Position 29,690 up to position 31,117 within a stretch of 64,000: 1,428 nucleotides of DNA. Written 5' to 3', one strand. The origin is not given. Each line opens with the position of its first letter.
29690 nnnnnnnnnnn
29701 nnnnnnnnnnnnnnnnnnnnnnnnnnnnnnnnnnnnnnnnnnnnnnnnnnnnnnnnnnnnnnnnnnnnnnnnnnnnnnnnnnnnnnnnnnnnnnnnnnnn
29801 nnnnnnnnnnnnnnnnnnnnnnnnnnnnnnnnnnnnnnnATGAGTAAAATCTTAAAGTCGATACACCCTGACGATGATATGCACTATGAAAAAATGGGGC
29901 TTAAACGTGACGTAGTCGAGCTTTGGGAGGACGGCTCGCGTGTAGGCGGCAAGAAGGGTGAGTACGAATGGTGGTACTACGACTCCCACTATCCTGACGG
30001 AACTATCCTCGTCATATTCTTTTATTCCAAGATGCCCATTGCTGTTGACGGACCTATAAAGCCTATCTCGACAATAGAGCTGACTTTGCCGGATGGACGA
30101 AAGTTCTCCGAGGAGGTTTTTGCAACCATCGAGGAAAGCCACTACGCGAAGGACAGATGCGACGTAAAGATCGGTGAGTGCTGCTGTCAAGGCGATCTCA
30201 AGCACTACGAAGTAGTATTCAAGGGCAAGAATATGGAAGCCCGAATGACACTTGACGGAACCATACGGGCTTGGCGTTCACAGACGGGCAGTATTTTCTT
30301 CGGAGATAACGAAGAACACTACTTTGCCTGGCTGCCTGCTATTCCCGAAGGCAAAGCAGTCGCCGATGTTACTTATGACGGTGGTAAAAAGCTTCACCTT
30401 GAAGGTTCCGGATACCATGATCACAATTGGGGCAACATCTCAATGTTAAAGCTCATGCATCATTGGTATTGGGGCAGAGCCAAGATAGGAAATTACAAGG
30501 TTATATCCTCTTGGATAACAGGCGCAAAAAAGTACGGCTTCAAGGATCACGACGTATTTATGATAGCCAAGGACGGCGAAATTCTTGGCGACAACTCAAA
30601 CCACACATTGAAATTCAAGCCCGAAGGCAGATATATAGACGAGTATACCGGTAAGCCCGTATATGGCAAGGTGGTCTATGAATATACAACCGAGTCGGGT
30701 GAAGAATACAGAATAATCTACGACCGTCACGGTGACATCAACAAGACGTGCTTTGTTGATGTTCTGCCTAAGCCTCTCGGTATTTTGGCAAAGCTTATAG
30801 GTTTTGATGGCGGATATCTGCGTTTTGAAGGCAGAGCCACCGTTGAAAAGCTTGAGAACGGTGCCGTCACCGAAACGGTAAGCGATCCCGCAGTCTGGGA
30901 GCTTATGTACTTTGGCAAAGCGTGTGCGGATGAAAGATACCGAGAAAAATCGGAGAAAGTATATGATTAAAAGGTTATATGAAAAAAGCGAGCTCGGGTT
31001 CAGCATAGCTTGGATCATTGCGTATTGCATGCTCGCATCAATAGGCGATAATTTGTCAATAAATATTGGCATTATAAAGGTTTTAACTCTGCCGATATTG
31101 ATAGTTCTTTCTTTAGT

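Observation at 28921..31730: Translationally coupled operon of two unrelated carotenoid-hydratase-like proteins plus a CPBP protease, with no visible carotenoid pathway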

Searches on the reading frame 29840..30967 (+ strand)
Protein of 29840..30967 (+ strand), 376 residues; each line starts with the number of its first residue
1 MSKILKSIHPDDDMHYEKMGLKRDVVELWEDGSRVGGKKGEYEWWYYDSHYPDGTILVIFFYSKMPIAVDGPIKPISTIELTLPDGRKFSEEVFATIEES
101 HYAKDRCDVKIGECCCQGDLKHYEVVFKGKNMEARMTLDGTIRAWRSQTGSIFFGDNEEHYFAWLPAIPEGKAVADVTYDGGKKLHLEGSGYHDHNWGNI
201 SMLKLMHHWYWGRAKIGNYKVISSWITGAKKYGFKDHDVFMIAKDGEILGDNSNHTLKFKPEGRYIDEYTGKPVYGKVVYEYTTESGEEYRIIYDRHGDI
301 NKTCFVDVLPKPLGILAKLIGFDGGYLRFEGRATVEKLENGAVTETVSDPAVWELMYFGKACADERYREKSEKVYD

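Call 3: search_protein_families(library=pfam, proteins=[window:29840-30967:+], max_evalue=0.1)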
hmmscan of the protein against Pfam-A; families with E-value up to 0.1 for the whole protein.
window:29840-30967:+ (376 aa): 3 families
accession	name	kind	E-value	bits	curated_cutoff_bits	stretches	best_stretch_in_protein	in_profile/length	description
PF24137.2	DA_N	-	2.7e-07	30.9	27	1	39-197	40-219/219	Diels-Alderase N-terminal domain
PF25581.1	AsqO_C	-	0.00027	21.5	27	1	206-263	4-59/131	AsqO-like, C-terminal domain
PF22903.3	DA_C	-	0.054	13.8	27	1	201-253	2-54/165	Diels-Alderase, C-terminal domain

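Call 4: search_protein_families(library=ncbifam, proteins=[window:29840-30967:+], max_evalue=0.1)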
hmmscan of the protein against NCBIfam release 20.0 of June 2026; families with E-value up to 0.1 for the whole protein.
window:29840-30967:+ (376 aa): 1 family
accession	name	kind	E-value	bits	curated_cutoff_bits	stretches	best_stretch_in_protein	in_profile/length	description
NF045922.1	CarotHydtaseCrtCRhod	equivalog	0.0011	18.4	400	1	158-217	105-161/278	carotenoid 1,2-hydratase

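Call 6: find_homologous_proteins(query=window:29840-30967:+)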
Query window:29840-30967:+ (376 aa): 1422 proteins with E <= 0.001 among 2641 candidates; the best 120 are listed.
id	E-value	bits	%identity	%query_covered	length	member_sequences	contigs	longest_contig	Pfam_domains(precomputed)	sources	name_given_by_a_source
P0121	5.0e-231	785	87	99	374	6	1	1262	PF24137.2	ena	-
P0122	9.8e-230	781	87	99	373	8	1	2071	PF24137.2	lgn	-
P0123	1.7e-229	780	88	99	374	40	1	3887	PF24137.2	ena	-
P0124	3.6e-228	776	86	99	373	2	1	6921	PF25581.2,PF24137.2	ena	-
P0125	5.1e-228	775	86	98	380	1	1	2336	PF24137.2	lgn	-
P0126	3.6e-227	772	85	98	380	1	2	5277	PF24137.2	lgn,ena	-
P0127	3.4e-226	769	85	99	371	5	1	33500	PF24137.2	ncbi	-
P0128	1.8e-225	767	86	98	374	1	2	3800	PF25581.2,PF24137.2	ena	-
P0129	1.9e-225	767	86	98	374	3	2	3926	PF24137.2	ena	-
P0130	2.6e-225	766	86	98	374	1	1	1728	PF24137.2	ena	-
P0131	2.9e-225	766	84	98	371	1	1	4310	PF24137.2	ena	-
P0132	3.7e-225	766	83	99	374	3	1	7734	PF24137.2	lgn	-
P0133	9.6e-225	764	85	98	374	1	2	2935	PF24137.2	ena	-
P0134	9.8e-225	764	85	99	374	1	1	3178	PF24137.2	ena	-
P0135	1.3e-224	764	85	99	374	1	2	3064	PF24137.2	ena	-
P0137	2.1e-224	763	83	99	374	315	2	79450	PF24137.2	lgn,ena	-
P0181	4.3e-218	742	83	98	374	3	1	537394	PF24137.2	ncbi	-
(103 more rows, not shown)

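Call 11: find_encoding_contigs(protein=P0181, flank=6000, max_places=3)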
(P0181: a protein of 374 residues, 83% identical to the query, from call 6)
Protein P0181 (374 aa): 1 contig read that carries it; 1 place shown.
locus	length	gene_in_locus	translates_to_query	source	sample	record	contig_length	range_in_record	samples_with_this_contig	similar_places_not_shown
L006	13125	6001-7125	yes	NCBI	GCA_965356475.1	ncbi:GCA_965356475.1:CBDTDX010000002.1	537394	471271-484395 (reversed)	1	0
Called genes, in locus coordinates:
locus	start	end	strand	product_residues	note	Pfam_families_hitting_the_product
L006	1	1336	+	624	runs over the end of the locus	PF01512:Complex1_51K, PF10531:SLBB (weak), PF10589:NADH_4Fe-4S, PF14697:Fer4_21 (weak), PF00037:Fer4 (weak), PF12838:Fer4_7, PF13237:Fer4_10, PF00037:Fer4, +4 more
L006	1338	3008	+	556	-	PF13510:Fer2_4, PF10588:NADH-G_4Fe-4S_3, PF22117:Fer4_Nqo3, PF12838:Fer4_7, PF13183:Fer4_8, PF14697:Fer4_21, PF02906:Fe_hyd_lg_C, PF02256:Fe_hyd_SSU, +5 more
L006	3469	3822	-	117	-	-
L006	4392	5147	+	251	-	PF01522:Polysacc_deac_1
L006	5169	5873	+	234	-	PF00436:SSB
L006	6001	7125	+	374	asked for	PF24137: (weak)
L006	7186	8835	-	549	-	PF02690:Na_Pi_cotrans, PF01895:PhoU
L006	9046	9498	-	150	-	-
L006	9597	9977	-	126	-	-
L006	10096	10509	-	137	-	-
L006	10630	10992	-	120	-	-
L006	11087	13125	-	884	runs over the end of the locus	-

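Call 22: find_encoding_contigs(protein=P0137, flank=6000, max_places=4)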
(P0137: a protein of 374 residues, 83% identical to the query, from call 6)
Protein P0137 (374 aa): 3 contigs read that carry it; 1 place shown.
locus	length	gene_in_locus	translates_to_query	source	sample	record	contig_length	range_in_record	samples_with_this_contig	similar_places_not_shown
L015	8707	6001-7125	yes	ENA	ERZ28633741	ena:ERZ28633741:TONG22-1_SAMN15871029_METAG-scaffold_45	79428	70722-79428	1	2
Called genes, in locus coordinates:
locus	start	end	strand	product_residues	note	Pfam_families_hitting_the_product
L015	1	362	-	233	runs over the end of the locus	-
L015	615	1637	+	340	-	PF16227:DUF4886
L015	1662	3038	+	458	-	PF16227:DUF4886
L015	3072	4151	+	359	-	PF16227:DUF4886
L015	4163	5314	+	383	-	PF16227:DUF4886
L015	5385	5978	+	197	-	PF04199:Cyclase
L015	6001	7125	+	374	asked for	PF24137: (weak)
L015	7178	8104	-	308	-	PF01613:Flavin_Reduct (faint)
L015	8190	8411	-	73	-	-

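Call 25: search_solved_structures(query=window:29840-30967:+, max_evalue=10)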
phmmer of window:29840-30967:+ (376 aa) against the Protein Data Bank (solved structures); distinct sequences matched with E-value up to 10: 6.
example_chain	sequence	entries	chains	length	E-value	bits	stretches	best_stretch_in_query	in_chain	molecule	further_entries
4v4v_BE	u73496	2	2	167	0.79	12.1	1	125-205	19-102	50S ribosomal protein L6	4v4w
5wdt_G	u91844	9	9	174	0.85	12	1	124-205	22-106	50S ribosomal protein L6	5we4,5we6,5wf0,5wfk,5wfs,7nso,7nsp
6hrm_F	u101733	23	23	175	0.86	11.9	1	124-205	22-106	50S ribosomal protein L6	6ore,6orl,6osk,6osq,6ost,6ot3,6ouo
23wi_G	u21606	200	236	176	0.87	11.9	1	124-205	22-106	Large ribosomal subunit protein uL6 | 50S ribosomal protein L6 | 50S ribosomal protein uL6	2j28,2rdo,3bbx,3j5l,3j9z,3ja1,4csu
10qm_O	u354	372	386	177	0.88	11.9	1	124-205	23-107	Large ribosomal subunit protein uL6 | 50S ribosomal protein L6 | 50S ribosomal protein L4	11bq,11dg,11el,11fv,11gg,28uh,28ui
9sro_g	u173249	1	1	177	0.97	11.8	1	125-205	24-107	Large ribosomal subunit protein uL6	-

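Call 31: predict_structure(protein=window:29840-30967:+)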
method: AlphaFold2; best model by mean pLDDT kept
length: 376 residues; sequences in the alignment: 1
mean_pLDDT: 38.1   pTM: 0.30
mean pLDDT of the five models: 38.1, 36.3, 34.9, 33.4, 31.6
residues with pLDDT >= 90: 0; 70-90: 14; 50-70: 37; < 50: 325
segments of 3 or more residues with pLDDT < 50: 1-87, 89-123, 128-134, 136-229, 234-276, 297-330, 352-376
pLDDT, mean of each block of 10 residues (from residue 1): 21 29 25 34 35 32 33 34 45 32 34 43 46 47 39 34 34 37 31 24 24 27 37 45 36 43 42 47 65 50 30 31 39 71 72 39 34 25
secondary structure, 60 per line:
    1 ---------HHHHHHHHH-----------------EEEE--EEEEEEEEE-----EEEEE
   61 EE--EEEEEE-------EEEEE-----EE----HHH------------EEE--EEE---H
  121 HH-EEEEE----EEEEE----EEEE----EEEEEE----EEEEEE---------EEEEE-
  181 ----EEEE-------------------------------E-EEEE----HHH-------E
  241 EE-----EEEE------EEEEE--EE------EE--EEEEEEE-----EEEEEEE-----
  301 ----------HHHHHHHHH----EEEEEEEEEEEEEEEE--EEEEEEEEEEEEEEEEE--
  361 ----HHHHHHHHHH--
elements in order: H10-18 E36-39 E42-50 E56-62 E65-70 E78-82 E109-111 E114-116 E124-128 E133-137 E142-145 E150-155 E160-165 E175-179 E185-188 E222-225 E240-242 E248-251 E258-262 E277-283 E289-295 H311-319 E324-339 E342-358 H365-374

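Call 58: search_protein_families(library=pfam, proteins=[L015:5385-5975:+], max_evalue=0.001)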
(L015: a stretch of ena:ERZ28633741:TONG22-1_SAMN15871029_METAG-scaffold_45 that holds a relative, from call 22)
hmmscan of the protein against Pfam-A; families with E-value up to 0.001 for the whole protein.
L015:5385-5975:+ (197 aa): 1 family
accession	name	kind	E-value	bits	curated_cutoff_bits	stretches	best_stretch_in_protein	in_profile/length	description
PF04199.19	Cyclase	-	1.5e-12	48.4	23.1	1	4-135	1-136/142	Putative cyclase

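Call 92: find_encoding_contigs(protein=P0124, flank=5000, max_places=3)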
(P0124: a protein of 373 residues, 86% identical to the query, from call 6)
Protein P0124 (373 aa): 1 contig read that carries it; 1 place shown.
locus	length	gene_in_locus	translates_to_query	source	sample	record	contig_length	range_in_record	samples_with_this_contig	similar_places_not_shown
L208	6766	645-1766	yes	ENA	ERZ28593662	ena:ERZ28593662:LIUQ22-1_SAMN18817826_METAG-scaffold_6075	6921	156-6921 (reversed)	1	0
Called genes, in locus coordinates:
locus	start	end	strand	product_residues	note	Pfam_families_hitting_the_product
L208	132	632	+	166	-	PF00857:Isochorismatase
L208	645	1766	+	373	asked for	PF24137: (weak), PF25581: (faint)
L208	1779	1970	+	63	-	PF20037:DUF6440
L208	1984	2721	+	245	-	PF02517:Rce1-like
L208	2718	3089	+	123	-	PF07739:TipAS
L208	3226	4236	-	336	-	PF01408:GFO_IDH_MocA, PF02894:GFO_IDH_MocA_C (weak), PF22725:GFO_IDH_MocA_C3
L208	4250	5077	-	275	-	PF01261:AP_endonuc_2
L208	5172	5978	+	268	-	PF00165:HTH_AraC (faint), PF02311:AraC_binding, PF07883:Cupin_2 (weak), PF12833:HTH_18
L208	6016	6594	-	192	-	PF02502:LacAB_rpiB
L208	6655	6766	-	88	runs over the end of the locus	?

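Call 93: find_encoding_contigs(protein=P0127, flank=5000, max_places=3)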
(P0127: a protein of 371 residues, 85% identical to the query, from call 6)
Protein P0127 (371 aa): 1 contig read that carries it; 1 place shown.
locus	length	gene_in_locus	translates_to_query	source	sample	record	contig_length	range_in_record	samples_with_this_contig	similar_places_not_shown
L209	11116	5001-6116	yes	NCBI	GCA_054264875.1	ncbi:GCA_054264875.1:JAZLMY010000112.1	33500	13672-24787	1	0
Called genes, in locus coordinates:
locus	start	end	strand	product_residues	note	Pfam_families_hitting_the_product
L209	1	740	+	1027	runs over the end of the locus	PF00005:ABC_tran, PF02687:FtsX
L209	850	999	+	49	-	PF13165:SCIFF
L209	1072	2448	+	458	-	PF13353:Fer4_12, PF04055:Radical_SAM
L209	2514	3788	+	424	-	PF01276:OKR_DC_1, PF01053:Cys_Met_Meta_PP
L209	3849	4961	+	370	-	PF00248:Aldo_ket_red, PF12838:Fer4_7 (faint), PF13237:Fer4_10 (faint), PF13187:Fer4_9 (faint)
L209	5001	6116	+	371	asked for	PF24137: (weak)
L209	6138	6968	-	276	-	PF07883:Cupin_2 (faint), PF02311:AraC_binding (faint), PF00165:HTH_AraC (weak), PF12833:HTH_18, PF00165:HTH_AraC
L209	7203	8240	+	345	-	-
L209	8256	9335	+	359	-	-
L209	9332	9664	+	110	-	PF07883:Cupin_2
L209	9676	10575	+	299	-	-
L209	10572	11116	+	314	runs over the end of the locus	PF13484:Fer4_16 (faint)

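Call 103: search_protein_families(library=pfam, proteins=[L208:1779-1967:+], max_evalue=0.001)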
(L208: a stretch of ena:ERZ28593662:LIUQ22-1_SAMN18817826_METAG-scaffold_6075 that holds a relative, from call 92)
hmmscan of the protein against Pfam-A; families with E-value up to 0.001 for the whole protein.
L208:1779-1967:+ (63 aa): 1 family
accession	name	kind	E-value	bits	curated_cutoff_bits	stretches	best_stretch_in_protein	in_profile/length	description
PF20037.4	DUF6440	-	1.9e-25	88.8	26.5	1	6-54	1-53/53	Family of unknown function (DUF6440)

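Call 110: search_protein_families(library=padloc, proteins=[window:29840-30967:+], max_evalue=0.01)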
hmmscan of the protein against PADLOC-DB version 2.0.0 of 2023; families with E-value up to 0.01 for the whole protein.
window:29840-30967:+ (376 aa): 0 families

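Call 114: search_dna_similar(query=window:29840-30967:+, collection=plasmids, mode=protein, max_evalue=1, max_rows=30)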
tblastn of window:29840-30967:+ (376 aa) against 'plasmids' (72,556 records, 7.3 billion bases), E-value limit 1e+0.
Records with a match: 15; places in all: 15; records where one place covers at least 80% of the query: 5.
Best place of each record, by identity: <60% 15.
By first word of the organism name: Agrobacterium 6; Streptomyces 4; Sulfitobacter 4; Rhizobium 1.
By predicted mobility (MOB-suite, as given by PLSDB): conjugative 7; non-mobilizable 5; mobilizable 3.
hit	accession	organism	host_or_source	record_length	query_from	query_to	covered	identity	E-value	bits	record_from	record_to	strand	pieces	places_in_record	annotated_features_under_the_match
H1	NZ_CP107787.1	Streptomyces sp. NBC_00564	-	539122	16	360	92%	43.2%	6e-87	294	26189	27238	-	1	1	hydroxyneurosporene dehydrogenase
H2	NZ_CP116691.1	Agrobacterium tumefaciens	Lettuce,cell culture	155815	11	363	94%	26.5%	1e-32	136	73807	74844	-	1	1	lipocalin-like domain-containing protein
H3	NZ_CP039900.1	Agrobacterium tumefaciens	-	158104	11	363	94%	26.5%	1e-32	136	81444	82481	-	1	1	lipocalin-like domain-containing protein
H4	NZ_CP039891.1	Agrobacterium tumefaciens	-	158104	11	363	94%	26.5%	1e-32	136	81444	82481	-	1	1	lipocalin-like domain-containing protein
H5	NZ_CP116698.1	Agrobacterium tumefaciens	Clematis,cell culture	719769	11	348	90%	27.1%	4e-29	126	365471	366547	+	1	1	lipocalin-like domain-containing protein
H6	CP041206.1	Rhizobium sp. NIBRBAC000502774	Genome assembly,Coal mine soil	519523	11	285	73%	28.4%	1e-26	119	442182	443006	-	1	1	carotenoid 1,2-hydratase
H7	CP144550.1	Sulfitobacter pontiacus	cell culture,salt marsh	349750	136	249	30%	36.2%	4e-12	75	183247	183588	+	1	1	record has no annotation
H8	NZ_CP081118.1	Sulfitobacter pontiacus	-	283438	141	249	29%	37.8%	2e-12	76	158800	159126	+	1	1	hypothetical protein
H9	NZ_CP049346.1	Sulfitobacter pontiacus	-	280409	136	249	30%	35.3%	4e-11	72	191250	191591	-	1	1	hypothetical protein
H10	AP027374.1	Sulfitobacter pontiacus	-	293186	141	249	29%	36.0%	2e-11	73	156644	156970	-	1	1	hypothetical protein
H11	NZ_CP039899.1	Agrobacterium tumefaciens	-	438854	11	112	27%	31.4%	3e-7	60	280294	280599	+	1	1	none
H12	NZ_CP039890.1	Agrobacterium tumefaciens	-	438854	11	112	27%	31.4%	3e-7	60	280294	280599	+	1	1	none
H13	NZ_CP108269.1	Streptomyces sp. NBC_00046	-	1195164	65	138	20%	31.1%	2e-2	45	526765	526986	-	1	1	record has no annotation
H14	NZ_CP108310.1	Streptomyces sp. NBC_00012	-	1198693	74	125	14%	38.5%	4e-2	44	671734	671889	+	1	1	record has no annotation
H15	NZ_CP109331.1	Streptomyces sp. NBC_01590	-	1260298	74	125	14%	38.5%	4e-2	44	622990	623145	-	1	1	record has no annotation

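Call 115: get_annotated_region(hit=H1, flank=7000)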
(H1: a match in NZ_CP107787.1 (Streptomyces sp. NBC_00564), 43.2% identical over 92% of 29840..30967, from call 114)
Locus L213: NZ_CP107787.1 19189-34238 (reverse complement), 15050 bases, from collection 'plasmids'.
description: Streptomyces sp. NBC_00564 strain NBC 00564 plasmid unnamed1, complete sequence
organism: Streptomyces sp. NBC_00564 (NCBI taxid 2903663)
taxonomy: Bacteria; Actinomycetota; Actinomycetes; Kitasatosporales; Streptomycetaceae; Streptomyces; Streptomyces sp. NBC 00564
host: -; source: -; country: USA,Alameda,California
typing (MOB-suite, as given by PLSDB): non-mobilizable
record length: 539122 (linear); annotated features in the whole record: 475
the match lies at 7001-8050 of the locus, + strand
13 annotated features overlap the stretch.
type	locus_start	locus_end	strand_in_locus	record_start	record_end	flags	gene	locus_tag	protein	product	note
CDS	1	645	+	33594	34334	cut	-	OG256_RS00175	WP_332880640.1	TetR/AcrR family transcriptional regulator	GO:0006355 - regulation of DNA-templated transcription [Evidence IEA]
CDS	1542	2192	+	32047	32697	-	-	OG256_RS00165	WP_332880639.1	TetR family transcriptional regulator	-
CDS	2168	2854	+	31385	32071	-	-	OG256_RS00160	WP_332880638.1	hypothetical protein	-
CDS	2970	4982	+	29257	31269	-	-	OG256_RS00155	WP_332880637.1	sigma-70 family RNA polymerase sigma factor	GO:0006352 - DNA-templated transcription initiation [Evidence IEA]; GO:0006355 - regulation of DNA-templated ...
CDS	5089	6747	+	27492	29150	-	-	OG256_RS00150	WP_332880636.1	xylosidase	-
CDS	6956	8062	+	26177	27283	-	-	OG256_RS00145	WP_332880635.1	hydroxyneurosporene dehydrogenase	-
CDS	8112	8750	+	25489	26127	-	-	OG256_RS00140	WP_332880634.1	TetR/AcrR family transcriptional regulator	GO:0006355 - regulation of DNA-templated transcription [Evidence IEA]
CDS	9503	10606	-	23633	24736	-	-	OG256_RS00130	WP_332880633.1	DUF4037 domain-containing protein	-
CDS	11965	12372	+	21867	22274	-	-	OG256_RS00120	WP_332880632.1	YciI family protein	-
CDS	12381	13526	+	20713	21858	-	-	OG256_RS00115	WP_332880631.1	DUF6596 domain-containing protein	-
CDS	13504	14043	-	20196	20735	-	-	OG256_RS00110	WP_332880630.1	GNAT family N-acetyltransferase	-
CDS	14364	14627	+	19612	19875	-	-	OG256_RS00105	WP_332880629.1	hypothetical protein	-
CDS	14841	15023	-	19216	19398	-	-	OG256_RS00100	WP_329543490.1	hypothetical protein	-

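Call 116: get_annotated_region(hit=H2, flank=6000)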
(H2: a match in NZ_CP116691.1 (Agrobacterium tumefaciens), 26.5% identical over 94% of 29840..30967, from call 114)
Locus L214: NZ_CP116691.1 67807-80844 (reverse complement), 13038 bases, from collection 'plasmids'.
description: Agrobacterium tumefaciens strain LMG 292 plasmid pAtLMG292b, complete sequence
organism: Agrobacterium tumefaciens (NCBI taxid 358)
taxonomy: Bacteria; Pseudomonadota; Alphaproteobacteria; Hyphomicrobiales; Rhizobiaceae; Agrobacterium; Agrobacterium tumefaciens
host: -; source: Lettuce,cell culture; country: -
typing (MOB-suite, as given by PLSDB): conjugative; replicon rep_cluster_593; relaxase MOBQ; mating-pair formation MPF_T
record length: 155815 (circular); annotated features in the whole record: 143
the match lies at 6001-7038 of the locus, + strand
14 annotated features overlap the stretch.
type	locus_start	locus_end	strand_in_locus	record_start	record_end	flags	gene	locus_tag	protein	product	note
CDS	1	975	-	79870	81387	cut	-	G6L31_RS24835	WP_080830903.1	aldehyde dehydrogenase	-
CDS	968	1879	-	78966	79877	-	-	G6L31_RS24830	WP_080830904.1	dihydrodipicolinate synthase family protein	-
CDS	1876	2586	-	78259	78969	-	-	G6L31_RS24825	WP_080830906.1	GntR family transcriptional regulator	-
CDS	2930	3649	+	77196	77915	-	-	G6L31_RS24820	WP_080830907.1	GntR family transcriptional regulator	-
CDS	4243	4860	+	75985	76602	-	-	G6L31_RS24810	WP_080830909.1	TetR/AcrR family transcriptional regulator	GO:0006355 - regulation of DNA-templated transcription [Evidence IEA]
CDS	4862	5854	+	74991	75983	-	-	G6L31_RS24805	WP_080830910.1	hypothetical protein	-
CDS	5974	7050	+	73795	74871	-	-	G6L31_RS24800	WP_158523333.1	lipocalin-like domain-containing protein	-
CDS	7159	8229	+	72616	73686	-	-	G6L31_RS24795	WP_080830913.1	NAD-dependent epimerase/dehydratase family protein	-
CDS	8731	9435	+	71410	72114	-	traR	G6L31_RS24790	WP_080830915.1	transcriptional regulator TraR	-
CDS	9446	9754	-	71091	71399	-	-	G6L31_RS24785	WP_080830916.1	transcriptional repressor TraM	-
CDS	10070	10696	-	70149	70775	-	-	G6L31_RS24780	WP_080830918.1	TraH family protein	GO:0000160 - phosphorelay signal transduction system [Evidence IEA]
CDS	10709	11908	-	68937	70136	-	-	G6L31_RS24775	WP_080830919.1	conjugal transfer protein TraB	-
CDS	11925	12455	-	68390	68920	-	traF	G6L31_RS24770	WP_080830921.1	conjugative transfer signal peptidase TraF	-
CDS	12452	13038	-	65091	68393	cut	traA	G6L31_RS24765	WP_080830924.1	Ti-type conjugative transfer relaxase TraA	-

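Call 117: search_protein_families(library=pfam, proteins=[L214:4862-5851:+, L214:5974-7047:+, L214:7159-8226:+, L214:4243-4857:+, L213:8112-8747:+, L213:6956-8059:+], max_evalue=0.001)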
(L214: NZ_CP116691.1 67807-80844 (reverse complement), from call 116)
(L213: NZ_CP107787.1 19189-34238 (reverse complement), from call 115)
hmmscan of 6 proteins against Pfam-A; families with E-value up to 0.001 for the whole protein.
L214:4862-5851:+ (330 aa): 1 family
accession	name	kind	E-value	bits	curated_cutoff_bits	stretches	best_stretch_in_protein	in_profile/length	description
PF01965.30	DJ-1_PfpI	-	0.00039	20.7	26.6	1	173-223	60-110/165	DJ-1/PfpI family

L214:5974-7047:+ (358 aa): 2 families
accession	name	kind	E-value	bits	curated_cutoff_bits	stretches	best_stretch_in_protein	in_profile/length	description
PF07143.17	CrtC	-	3.1e-05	25.1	22.5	1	77-200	45-168/168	CrtC N-terminal lipocalin domain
PF23213.1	DUF7065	-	0.00056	20.5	27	0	153-200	140-182/183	Domain of unknown function (DUF7065)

L214:7159-8226:+ (356 aa): 6 families
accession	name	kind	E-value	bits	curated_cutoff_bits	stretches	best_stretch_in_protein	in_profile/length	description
PF01370.27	Epimerase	-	2.5e-25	89.7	20.9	1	10-249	1-227/240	NAD dependent epimerase/dehydratase family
PF07993.18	NAD_binding_4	-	3.9e-16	59.4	20.1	1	12-203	1-210/258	Male sterility protein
PF01073.25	3Beta_HSD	-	1.8e-14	53.9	22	1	11-247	1-229/280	3-beta hydroxysteroid dehydrogenase/isomerase family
PF16363.11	GDP_Man_Dehyd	-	6.4e-12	46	27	1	11-187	1-174/332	GDP-mannose 4,6 dehydratase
PF13460.12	NAD_binding_10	-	1.1e-08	35.7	27.2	1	14-139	1-105/184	NAD(P)H-binding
PF05368.20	NmrA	-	1.3e-05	25.4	27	1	8-106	3-94/298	NmrA-like family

L214:4243-4857:+ (205 aa): 1 family
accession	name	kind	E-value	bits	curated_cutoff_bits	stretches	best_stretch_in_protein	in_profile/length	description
PF00440.29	TetR_N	-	2e-16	59.9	24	1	22-68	1-47/47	Bacterial regulatory proteins, tetR family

L213:8112-8747:+ (212 aa): 3 families
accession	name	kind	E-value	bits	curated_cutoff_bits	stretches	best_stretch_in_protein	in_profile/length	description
PF00440.29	TetR_N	-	3.3e-10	40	24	1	24-68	2-46/47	Bacterial regulatory proteins, tetR family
PF17938.6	TetR_C_29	-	7e-09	36.3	26.2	1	91-206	1-119/119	Tetracyclin repressor-like, C-terminal domain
PF14514.11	TetR_C_9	-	0.00029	21.4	25.3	1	92-209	5-123/130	Tetracyclin repressor-like, C-terminal domain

L213:6956-8059:+ (368 aa): 1 family
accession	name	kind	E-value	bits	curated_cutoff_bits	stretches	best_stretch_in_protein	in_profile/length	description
PF25581.1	AsqO_C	-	9.3e-05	23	27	1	210-310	4-103/131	AsqO-like, C-terminal domain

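Call 118: get_annotated_region(hit=H6, flank=5000)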
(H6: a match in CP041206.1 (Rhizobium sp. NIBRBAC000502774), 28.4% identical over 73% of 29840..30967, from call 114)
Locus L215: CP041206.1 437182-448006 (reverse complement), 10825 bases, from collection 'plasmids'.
description: Rhizobium sp. NIBRBAC000502774 plasmid pMK-3, complete sequence
organism: Rhizobium sp. NIBRBAC000502774 (NCBI taxid 2590777)
taxonomy: Bacteria; Pseudomonadota; Alphaproteobacteria; Hyphomicrobiales; Rhizobiaceae; Rhizobium; Rhizobium sp. NIBRBAC000502774
host: -; source: Genome assembly,Coal mine soil; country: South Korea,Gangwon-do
typing (MOB-suite, as given by PLSDB): conjugative; relaxase MOBP; mating-pair formation MPF_T
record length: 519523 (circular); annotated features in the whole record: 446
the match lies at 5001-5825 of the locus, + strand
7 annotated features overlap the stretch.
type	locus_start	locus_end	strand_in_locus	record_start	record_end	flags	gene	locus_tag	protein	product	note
CDS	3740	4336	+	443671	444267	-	-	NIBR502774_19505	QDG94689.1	helix-turn-helix domain-containing protein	-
CDS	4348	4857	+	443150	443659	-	-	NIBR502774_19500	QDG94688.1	GNAT family N-acetyltransferase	-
CDS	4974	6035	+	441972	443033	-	-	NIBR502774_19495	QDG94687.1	carotenoid 1,2-hydratase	-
CDS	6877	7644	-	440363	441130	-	-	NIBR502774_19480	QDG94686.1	DUF1275 domain-containing protein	-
CDS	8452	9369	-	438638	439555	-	-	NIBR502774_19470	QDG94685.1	LysR family transcriptional regulator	-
CDS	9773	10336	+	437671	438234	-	-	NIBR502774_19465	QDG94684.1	methyltransferase domain-containing protein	-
CDS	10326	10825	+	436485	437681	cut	-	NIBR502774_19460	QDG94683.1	multidrug effflux MFS transporter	-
